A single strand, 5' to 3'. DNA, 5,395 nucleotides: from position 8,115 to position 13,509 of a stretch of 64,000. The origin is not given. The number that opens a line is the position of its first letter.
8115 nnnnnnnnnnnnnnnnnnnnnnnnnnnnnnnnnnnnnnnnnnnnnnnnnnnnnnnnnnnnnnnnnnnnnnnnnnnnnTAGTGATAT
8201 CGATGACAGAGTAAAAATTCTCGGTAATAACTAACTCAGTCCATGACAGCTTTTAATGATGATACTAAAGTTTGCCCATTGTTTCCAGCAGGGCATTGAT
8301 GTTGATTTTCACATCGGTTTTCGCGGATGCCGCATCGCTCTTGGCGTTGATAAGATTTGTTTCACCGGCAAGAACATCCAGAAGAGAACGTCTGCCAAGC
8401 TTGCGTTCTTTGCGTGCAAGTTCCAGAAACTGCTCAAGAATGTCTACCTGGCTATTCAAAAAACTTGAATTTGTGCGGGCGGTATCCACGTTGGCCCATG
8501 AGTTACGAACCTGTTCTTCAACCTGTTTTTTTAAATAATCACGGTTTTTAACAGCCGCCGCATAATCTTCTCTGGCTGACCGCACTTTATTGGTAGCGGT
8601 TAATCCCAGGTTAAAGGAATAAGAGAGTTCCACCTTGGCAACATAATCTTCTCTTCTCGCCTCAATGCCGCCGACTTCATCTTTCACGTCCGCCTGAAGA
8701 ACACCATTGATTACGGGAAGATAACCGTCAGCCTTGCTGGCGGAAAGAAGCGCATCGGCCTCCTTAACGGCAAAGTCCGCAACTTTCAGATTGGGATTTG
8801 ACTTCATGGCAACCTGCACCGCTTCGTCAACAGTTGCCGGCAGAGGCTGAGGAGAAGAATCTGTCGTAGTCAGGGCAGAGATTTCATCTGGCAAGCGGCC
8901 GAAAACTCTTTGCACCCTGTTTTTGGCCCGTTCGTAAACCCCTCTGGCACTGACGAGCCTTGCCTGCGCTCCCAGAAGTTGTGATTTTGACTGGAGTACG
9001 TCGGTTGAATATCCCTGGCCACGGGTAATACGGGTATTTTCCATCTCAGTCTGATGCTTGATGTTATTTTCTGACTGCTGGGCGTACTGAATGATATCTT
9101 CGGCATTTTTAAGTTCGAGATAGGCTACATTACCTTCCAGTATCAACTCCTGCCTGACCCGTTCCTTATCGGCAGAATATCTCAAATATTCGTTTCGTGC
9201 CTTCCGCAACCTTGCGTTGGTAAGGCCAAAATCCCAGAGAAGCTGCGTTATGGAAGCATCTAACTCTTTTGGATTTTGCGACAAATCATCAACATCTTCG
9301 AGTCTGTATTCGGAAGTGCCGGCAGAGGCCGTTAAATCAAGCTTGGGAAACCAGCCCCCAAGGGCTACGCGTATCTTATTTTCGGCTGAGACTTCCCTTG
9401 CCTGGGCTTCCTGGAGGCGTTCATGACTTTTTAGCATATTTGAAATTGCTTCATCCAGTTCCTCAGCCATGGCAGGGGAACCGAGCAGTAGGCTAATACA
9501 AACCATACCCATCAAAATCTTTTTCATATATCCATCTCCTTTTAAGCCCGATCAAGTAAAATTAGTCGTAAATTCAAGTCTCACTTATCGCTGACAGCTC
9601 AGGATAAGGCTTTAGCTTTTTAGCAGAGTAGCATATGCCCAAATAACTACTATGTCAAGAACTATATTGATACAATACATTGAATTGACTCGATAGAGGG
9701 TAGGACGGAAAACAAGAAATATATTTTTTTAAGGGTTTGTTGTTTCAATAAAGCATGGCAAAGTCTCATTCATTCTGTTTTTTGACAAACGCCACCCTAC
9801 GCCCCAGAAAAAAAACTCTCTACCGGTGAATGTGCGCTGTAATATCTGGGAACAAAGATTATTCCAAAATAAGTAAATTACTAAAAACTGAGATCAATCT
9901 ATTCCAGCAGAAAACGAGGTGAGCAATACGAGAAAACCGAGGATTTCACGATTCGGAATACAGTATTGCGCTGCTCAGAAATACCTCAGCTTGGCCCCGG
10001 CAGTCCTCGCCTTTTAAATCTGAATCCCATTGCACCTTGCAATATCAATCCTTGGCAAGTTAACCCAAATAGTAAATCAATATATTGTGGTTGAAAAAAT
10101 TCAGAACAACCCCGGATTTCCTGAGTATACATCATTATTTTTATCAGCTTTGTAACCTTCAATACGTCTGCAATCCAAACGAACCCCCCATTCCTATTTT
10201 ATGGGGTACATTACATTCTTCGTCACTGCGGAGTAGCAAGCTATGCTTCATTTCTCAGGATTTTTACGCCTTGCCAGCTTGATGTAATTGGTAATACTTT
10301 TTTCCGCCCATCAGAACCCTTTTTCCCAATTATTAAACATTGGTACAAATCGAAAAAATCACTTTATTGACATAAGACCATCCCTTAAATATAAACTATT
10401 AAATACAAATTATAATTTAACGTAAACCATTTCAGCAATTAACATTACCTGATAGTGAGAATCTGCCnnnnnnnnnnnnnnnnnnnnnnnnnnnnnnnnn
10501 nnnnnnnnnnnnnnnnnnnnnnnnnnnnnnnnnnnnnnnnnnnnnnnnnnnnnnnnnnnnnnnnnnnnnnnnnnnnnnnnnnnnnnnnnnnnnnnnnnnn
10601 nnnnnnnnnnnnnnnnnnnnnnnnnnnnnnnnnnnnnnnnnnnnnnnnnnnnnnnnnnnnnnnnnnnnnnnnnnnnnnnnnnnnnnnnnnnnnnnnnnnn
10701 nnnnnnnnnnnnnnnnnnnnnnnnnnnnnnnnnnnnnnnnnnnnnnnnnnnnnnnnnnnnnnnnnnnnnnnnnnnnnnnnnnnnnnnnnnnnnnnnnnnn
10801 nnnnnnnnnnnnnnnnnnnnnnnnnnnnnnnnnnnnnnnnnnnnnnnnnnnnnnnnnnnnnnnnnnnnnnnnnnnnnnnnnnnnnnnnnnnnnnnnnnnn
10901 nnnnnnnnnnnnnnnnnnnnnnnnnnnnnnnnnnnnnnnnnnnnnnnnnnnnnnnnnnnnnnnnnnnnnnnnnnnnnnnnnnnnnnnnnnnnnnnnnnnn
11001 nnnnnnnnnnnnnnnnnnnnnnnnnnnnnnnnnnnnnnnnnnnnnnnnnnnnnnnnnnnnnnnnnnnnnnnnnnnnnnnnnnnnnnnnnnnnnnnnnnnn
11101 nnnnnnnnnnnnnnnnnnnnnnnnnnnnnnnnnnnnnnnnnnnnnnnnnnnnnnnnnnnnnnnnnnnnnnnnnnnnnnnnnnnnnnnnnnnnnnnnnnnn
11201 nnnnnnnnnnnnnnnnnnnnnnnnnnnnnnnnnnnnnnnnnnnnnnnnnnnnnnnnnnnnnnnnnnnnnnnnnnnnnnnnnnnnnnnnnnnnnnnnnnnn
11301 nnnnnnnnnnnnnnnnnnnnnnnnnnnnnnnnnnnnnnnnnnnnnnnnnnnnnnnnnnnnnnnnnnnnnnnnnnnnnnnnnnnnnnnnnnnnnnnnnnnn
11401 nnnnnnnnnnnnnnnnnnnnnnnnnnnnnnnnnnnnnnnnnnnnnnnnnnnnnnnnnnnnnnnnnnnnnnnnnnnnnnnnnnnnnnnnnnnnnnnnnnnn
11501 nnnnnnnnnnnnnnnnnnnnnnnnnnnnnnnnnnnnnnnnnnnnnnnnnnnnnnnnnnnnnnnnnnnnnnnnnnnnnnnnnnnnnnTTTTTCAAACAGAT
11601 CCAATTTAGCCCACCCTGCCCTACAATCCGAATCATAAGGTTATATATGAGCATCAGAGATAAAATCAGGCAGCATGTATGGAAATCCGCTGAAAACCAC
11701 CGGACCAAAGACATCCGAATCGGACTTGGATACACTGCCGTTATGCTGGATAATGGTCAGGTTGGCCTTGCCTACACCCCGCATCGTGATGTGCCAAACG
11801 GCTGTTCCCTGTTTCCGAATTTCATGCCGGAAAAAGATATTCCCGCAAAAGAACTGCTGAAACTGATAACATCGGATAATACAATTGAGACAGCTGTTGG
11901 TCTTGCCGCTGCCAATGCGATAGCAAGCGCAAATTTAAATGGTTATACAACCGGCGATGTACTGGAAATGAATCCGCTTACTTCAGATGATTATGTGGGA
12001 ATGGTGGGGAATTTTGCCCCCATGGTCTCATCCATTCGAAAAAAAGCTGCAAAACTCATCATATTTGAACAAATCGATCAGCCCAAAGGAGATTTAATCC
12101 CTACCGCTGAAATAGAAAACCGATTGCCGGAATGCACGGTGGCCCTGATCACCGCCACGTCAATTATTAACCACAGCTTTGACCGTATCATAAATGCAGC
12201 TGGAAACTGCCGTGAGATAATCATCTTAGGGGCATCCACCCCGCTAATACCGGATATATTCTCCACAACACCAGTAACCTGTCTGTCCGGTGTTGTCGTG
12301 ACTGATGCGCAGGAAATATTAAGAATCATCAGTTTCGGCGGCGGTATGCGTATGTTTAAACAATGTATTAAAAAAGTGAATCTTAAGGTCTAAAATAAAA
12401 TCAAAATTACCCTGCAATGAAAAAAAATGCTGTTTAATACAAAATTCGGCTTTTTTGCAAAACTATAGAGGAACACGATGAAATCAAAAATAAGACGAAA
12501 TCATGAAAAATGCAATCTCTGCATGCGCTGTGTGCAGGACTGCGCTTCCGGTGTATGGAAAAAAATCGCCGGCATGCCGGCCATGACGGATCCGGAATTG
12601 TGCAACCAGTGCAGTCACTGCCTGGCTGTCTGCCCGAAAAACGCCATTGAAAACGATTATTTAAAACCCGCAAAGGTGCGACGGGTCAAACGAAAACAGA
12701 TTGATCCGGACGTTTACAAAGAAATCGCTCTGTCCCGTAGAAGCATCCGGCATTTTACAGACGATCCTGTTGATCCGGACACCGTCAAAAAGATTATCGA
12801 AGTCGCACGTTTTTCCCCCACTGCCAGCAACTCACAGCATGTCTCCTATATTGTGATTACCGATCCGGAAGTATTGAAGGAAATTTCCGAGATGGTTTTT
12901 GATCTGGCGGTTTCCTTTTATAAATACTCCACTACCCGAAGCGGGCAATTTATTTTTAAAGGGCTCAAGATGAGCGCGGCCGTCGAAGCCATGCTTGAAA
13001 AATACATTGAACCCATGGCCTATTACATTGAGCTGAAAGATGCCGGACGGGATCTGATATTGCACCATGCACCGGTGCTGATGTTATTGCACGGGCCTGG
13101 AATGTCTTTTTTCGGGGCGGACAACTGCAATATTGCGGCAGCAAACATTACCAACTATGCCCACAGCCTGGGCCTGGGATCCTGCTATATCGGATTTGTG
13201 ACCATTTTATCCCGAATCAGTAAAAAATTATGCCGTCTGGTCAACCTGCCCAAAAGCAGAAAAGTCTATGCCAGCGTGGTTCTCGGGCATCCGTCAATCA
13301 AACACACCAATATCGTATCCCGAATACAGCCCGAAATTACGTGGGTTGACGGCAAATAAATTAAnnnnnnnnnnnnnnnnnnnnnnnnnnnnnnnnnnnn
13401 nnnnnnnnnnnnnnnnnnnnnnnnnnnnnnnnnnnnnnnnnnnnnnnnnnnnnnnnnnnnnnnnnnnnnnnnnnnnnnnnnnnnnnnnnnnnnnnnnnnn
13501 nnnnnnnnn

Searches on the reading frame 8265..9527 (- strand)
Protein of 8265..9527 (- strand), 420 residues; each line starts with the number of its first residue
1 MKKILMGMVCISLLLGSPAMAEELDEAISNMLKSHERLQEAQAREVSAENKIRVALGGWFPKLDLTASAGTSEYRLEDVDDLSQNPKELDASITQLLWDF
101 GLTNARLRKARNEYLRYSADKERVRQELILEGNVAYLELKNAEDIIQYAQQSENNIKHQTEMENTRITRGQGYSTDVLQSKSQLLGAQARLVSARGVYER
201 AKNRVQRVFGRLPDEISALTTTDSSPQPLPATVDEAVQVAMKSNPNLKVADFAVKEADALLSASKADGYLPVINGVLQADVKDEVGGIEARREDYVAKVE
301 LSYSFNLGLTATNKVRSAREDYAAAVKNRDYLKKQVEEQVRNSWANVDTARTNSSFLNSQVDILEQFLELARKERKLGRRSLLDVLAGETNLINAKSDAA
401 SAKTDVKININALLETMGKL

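Call 80: search_protein_families(library=pfam, max_evalue=0.00001, proteins=[window:8265-9527:-])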
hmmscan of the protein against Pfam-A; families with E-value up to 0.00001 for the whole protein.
window:8265-9527:- (420 aa): 1 family
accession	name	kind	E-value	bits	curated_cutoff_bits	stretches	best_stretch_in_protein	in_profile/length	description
PF02321.23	OEP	-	1.8e-49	168.6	22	2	234-418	2-187/187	Outer membrane efflux protein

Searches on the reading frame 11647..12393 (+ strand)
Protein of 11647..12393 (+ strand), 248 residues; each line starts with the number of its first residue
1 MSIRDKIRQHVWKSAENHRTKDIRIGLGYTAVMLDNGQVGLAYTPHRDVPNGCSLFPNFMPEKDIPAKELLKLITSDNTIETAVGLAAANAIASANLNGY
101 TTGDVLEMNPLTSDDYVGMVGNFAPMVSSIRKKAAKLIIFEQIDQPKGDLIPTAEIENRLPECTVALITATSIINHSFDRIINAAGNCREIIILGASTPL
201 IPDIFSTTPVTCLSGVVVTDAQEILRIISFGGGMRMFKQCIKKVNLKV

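Call 80: search_protein_families(library=pfam, max_evalue=0.00001, proteins=[window:11647-12393:+])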
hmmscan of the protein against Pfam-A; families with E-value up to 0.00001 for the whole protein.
window:11647-12393:+ (248 aa): 2 families
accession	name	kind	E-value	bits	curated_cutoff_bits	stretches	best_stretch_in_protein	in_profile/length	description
PF04016.18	DUF364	-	4.8e-39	133.7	23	1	104-246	1-146/147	Putative heavy-metal chelation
PF13938.11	DUF4213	-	2.1e-18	66.8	23.5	1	14-92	7-74/75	Putative heavy-metal chelation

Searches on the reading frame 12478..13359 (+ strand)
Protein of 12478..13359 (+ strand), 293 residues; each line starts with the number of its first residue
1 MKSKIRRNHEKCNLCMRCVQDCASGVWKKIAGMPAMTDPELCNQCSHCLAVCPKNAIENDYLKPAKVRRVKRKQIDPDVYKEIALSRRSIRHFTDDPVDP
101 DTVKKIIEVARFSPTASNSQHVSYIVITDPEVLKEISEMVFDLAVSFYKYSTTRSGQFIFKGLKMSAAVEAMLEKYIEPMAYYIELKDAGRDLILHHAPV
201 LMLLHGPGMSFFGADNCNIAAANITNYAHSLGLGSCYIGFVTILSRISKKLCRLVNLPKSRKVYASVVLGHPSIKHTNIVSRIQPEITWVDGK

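Call 80: search_protein_families(library=pfam, max_evalue=0.00001, proteins=[window:12478-13359:+])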
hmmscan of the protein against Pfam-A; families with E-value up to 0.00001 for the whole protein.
window:12478-13359:+ (293 aa): 8 families
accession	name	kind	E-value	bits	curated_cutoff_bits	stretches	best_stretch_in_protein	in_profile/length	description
PF00881.29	Nitroreductase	-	5.8e-28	98.6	23.5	1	85-271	2-167/167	Nitroreductase family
PF12837.12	Fer4_6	-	1.7e-09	37.6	25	0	38-57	5-24/24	4Fe-4S binding domain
PF00037.32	Fer4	-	7.5e-07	29.2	21.1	0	38-58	4-24/24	4Fe-4S binding domain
PF12838.12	Fer4_7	-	7.6e-07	29.9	27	0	42-64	2-24/52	4Fe-4S dicluster domain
PF13187.11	Fer4_9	-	1.2e-06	28.8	27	1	11-57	1-52/52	4Fe-4S dicluster domain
PF14512.11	TM1586_NiRdase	-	4e-06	27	27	0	98-132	155-189/215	Putative TM nitroreductase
PF13484.11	Fer4_16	-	7.5e-06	27.1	30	0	42-74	2-34/66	4Fe-4S double cluster binding domain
PF13237.11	Fer4_10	-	8.8e-06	26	25.5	0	4-53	1-53/53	4Fe-4S dicluster domain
